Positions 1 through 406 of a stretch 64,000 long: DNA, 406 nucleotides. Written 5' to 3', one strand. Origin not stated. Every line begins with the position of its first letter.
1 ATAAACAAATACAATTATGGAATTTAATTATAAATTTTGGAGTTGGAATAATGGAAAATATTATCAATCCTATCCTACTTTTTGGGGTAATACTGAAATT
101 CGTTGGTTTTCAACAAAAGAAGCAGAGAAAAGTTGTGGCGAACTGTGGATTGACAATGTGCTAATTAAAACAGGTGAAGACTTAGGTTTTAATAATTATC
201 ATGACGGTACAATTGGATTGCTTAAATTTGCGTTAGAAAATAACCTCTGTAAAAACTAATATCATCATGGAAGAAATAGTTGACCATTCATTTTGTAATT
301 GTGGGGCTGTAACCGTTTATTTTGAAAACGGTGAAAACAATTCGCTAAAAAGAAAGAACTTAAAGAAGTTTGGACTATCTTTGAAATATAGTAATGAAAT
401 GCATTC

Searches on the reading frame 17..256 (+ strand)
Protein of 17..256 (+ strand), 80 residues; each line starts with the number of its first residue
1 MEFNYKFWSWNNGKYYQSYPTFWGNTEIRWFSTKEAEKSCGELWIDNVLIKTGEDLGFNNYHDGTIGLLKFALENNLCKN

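Call 73: search_protein_families(library=pfam, alignment_id=A4, max_evalue=0.001)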
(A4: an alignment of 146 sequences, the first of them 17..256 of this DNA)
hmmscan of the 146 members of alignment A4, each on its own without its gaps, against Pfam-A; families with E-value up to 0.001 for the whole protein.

A. member 1, window:17-256:+ (80 aa): 0 families

B. families by the number of members that match (of 146 scanned): 19 families
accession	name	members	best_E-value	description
PF00149.33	Metallophos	2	3.6e-13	Calcineurin-like phosphoesterase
PF24308.1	DUF7487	1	3.8e-39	Family of unknown function (DUF7487)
PF05013.17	FGase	1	8.3e-33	N-formylglutamate amidohydrolase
PF18143.6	HAD_SAK_2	1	4.7e-20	HAD domain in Swiss Army Knife RNA repair proteins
PF13589.12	HATPase_c_3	1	7.5e-20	Histidine kinase-, DNA gyrase B-, and HSP90-like ATPase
PF01832.25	Glucosaminidase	1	3.8e-16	Mannosyl-glycoprotein endo-beta-N-acetylglucosaminidase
PF10127.15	RlaP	1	1.2e-15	RNA repair pathway DNA polymerase beta family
PF01145.31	Band_7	1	4.4e-14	SPFH domain / Band 7 family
PF05265.19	DUF723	1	2e-13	Protein of unknown function (DUF723)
PF03235.19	GmrSD_N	1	8.2e-13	GmrSD restriction endonuclease, N-terminal domain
PF14311.12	DUF4379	1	1e-11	Probable Treble clef zinc finger domain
PF09414.15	RNA_ligase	1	4.5e-11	RNA ligase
PF02518.31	HATPase_c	1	4e-06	Histidine kinase-, DNA gyrase B-, and HSP90-like ATPase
PF21817.3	CapR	1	0.00011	CapR homology domain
PF02834.22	LigT_PEase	1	0.00015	LigT like Phosphoesterase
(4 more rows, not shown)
